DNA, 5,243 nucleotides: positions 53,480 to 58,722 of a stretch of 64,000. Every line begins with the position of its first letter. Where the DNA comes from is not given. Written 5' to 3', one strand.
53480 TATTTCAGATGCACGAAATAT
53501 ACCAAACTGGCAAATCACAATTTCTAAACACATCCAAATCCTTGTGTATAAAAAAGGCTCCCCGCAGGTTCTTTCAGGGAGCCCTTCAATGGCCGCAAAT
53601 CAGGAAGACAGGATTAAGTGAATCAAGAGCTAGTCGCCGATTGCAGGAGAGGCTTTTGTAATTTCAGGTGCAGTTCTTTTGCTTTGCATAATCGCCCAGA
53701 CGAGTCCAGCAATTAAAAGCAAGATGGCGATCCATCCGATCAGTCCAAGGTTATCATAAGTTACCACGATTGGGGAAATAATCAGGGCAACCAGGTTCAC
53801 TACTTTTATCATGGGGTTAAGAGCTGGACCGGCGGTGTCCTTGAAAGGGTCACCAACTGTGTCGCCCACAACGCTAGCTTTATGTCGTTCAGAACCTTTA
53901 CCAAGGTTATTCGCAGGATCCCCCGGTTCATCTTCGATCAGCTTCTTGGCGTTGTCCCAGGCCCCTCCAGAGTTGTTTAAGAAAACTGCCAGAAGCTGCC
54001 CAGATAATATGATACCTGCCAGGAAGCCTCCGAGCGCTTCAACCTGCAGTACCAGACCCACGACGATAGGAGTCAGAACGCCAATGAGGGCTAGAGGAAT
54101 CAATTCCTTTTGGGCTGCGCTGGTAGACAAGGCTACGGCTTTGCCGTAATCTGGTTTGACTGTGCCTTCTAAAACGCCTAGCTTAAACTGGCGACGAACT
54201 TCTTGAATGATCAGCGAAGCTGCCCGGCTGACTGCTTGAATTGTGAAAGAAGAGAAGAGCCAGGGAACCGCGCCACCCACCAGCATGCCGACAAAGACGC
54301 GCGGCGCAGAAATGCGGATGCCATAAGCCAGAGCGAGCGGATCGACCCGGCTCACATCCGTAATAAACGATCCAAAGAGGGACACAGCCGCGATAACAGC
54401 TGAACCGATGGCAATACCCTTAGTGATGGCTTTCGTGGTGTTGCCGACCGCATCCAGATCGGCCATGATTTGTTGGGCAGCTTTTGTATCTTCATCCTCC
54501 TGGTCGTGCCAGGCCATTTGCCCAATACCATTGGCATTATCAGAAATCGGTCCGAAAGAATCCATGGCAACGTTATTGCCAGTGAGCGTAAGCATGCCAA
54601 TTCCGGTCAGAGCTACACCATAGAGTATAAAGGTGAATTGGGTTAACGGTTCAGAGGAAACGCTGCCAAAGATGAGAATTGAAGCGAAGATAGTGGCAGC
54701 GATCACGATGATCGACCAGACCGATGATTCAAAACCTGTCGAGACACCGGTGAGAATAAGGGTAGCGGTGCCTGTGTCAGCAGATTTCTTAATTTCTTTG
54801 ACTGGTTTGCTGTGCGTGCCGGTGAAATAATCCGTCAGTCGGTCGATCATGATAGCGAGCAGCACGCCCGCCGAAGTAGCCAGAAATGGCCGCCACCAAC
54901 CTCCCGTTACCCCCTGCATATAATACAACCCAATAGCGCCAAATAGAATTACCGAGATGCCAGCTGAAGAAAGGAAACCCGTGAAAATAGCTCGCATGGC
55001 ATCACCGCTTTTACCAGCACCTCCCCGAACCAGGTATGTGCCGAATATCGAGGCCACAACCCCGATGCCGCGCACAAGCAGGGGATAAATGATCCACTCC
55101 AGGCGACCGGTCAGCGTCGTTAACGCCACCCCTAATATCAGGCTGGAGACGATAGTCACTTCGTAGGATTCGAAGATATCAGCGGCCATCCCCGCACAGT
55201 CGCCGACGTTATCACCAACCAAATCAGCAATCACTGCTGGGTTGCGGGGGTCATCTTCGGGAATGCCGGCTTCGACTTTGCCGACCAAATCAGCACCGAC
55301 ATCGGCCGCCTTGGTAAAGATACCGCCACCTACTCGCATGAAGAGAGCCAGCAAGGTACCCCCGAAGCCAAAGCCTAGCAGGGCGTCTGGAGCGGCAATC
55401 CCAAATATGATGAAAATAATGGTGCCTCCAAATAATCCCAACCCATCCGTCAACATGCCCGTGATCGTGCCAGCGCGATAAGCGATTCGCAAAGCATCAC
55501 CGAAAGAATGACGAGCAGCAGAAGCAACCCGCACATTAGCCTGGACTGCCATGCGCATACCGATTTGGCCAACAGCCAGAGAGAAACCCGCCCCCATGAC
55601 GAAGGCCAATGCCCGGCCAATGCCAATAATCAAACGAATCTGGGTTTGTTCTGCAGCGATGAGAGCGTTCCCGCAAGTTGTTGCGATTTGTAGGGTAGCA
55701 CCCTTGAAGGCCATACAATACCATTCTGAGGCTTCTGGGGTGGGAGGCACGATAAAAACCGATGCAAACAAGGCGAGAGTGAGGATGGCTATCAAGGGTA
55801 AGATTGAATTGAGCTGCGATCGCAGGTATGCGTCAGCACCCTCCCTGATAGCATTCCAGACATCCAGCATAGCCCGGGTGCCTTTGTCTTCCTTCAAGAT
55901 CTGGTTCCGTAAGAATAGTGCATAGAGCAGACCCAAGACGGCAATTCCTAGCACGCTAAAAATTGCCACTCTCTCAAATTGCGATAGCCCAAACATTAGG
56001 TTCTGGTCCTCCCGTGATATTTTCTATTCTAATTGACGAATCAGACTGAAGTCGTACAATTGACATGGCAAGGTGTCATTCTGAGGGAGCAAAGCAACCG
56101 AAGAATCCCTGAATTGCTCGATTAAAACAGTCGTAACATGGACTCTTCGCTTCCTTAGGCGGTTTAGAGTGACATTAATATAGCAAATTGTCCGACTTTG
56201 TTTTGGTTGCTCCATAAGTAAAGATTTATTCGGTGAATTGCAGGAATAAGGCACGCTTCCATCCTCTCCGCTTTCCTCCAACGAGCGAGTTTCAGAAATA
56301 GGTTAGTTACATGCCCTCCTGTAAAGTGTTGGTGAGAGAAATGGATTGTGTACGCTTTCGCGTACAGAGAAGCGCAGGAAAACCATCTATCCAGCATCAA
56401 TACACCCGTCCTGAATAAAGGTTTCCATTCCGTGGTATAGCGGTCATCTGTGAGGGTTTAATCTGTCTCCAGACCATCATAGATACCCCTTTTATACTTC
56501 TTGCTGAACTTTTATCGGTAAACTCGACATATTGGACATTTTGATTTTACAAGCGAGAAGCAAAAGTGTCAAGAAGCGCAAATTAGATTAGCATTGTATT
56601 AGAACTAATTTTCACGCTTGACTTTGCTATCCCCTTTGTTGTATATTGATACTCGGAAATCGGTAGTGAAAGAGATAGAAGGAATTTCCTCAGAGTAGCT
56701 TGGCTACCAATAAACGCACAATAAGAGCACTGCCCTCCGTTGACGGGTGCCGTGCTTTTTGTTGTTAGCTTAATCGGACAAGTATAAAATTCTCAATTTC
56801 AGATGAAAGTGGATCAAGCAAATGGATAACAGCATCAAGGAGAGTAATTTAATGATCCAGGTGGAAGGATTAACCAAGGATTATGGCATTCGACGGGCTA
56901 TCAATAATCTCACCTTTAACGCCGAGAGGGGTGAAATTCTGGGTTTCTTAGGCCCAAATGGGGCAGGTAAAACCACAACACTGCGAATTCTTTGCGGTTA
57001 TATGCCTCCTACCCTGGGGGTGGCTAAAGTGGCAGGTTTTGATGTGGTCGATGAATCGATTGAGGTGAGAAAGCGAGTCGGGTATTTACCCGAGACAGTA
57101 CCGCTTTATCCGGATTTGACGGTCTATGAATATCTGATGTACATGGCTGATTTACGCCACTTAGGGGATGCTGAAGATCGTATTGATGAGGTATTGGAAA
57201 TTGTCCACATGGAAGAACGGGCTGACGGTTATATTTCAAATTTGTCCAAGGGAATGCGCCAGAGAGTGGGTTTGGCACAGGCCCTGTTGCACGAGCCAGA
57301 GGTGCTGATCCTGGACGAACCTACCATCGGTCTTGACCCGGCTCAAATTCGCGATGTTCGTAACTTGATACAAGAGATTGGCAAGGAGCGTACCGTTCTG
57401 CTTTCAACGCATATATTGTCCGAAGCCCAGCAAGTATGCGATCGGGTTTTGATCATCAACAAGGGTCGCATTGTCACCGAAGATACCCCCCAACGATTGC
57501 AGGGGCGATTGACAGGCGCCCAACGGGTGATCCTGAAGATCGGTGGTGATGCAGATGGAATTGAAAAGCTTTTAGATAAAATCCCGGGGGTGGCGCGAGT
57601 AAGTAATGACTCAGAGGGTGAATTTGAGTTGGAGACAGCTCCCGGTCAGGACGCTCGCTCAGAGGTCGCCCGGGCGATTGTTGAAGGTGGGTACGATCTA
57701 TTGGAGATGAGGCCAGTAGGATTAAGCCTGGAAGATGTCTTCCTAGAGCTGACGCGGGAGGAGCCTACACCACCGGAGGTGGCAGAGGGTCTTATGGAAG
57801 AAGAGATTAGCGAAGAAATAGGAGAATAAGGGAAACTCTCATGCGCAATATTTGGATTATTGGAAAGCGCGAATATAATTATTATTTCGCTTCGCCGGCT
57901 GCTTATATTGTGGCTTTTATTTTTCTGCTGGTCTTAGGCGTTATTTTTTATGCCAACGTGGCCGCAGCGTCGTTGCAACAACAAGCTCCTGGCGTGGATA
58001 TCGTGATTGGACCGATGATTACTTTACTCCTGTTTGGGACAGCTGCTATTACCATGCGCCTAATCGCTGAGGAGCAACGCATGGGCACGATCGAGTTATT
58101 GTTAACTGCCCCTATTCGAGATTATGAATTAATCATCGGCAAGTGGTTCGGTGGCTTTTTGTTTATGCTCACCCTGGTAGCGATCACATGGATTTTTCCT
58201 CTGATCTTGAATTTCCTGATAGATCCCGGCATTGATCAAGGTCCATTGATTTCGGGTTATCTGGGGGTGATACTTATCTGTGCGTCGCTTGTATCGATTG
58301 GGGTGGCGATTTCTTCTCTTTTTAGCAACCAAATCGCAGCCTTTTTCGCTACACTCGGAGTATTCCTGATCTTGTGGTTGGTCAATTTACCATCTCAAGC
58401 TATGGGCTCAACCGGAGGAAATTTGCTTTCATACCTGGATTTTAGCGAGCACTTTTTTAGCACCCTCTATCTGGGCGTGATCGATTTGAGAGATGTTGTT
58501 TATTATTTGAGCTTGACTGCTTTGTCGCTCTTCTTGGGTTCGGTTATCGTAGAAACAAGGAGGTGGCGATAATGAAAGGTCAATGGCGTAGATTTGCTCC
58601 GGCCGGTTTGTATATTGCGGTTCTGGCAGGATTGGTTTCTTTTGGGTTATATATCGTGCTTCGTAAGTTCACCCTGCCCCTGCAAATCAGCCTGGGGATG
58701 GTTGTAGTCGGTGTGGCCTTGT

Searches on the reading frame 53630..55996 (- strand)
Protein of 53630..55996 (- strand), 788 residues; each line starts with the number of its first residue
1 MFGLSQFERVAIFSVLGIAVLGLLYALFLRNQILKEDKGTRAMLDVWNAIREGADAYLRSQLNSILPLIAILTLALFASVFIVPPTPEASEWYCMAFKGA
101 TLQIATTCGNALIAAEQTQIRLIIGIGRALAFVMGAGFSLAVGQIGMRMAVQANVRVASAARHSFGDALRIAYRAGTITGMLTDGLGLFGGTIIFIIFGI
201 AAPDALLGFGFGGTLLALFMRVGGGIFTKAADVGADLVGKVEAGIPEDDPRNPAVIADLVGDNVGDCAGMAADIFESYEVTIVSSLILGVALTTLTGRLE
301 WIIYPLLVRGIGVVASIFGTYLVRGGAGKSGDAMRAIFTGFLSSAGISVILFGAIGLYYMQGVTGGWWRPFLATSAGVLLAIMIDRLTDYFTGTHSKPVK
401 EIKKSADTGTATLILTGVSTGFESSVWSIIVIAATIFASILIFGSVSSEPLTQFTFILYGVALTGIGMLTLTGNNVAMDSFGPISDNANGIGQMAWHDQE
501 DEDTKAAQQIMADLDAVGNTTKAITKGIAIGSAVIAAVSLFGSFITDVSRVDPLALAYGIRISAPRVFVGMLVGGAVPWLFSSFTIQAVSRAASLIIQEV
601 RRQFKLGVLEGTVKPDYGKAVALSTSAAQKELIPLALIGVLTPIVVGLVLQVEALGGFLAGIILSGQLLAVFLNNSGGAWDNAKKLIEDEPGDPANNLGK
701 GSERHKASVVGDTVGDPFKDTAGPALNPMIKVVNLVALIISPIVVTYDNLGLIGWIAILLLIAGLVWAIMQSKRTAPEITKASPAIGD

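Call 70: search_protein_families(library=pfam, proteins=[window:53630-55996:-], max_evalue=0.001)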
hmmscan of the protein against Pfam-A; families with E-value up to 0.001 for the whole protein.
window:53630-55996:- (788 aa): 1 family
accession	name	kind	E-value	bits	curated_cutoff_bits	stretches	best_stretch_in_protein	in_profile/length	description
PF03030.21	H_PPase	-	1.5e-233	777.6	29.7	1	20-740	1-645/645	Inorganic H+ pyrophosphatase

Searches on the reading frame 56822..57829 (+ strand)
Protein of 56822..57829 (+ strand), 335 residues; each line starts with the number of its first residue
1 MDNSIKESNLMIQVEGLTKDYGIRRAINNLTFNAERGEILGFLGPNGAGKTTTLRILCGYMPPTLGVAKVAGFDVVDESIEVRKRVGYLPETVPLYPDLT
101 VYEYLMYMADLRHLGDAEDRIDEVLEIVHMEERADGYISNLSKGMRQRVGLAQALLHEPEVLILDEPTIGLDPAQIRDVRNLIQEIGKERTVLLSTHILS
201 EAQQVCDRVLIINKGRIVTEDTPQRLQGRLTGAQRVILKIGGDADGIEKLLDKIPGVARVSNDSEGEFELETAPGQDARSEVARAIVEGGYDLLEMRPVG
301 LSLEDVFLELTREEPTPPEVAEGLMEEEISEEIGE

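Call 70: search_protein_families(library=pfam, proteins=[window:56822-57829:+], max_evalue=0.001)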
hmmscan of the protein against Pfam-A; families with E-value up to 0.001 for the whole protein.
window:56822-57829:+ (335 aa): 3 families
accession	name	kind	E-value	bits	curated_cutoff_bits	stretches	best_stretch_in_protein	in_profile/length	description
PF00005.33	ABC_tran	-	1.6e-32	113.4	25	1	28-168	2-136/137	ABC transporter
PF13304.12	AAA_21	-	4.5e-13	50.4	27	1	117-198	213-299/304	AAA domain, putative AbiEii toxin, Type IV TA system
PF13732.12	DrrA1-3_C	-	1.8e-05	25.8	27.4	1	234-310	13-80/81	ATP-binding protein DrrA1-3-like, C-terminal domain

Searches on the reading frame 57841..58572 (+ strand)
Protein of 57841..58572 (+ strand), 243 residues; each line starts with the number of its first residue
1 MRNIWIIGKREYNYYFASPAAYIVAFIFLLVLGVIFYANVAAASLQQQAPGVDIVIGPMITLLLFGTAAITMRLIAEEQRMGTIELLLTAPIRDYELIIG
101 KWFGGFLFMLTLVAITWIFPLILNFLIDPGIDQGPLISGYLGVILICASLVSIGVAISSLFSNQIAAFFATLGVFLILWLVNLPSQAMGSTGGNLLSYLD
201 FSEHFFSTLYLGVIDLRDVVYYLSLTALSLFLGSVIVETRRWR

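Call 70: search_protein_families(library=pfam, proteins=[window:57841-58572:+], max_evalue=0.001)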
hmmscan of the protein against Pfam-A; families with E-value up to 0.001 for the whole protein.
window:57841-58572:+ (243 aa): 5 families
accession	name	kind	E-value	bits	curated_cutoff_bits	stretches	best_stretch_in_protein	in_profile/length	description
PF12679.13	ABC2_membrane_2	-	1.6e-11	44.5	27.2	1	23-182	18-199/283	ABC-2 family transporter protein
PF12698.13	ABC2_membrane_3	-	1.6e-10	41.1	31.6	1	52-181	160-285/347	ABC-2 family transporter protein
PF12730.13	ABC2_membrane_4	-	8.1e-08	32.9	27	1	23-172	18-173/179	ABC-2 family transporter protein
PF01061.29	ABC2_membrane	-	2.1e-07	31.1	26.9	1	3-179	2-174/211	ABC-2 type transporter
PF13346.12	ABC2_membrane_5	-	2.3e-07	31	25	1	60-225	40-185/205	ABC-2 family transporter protein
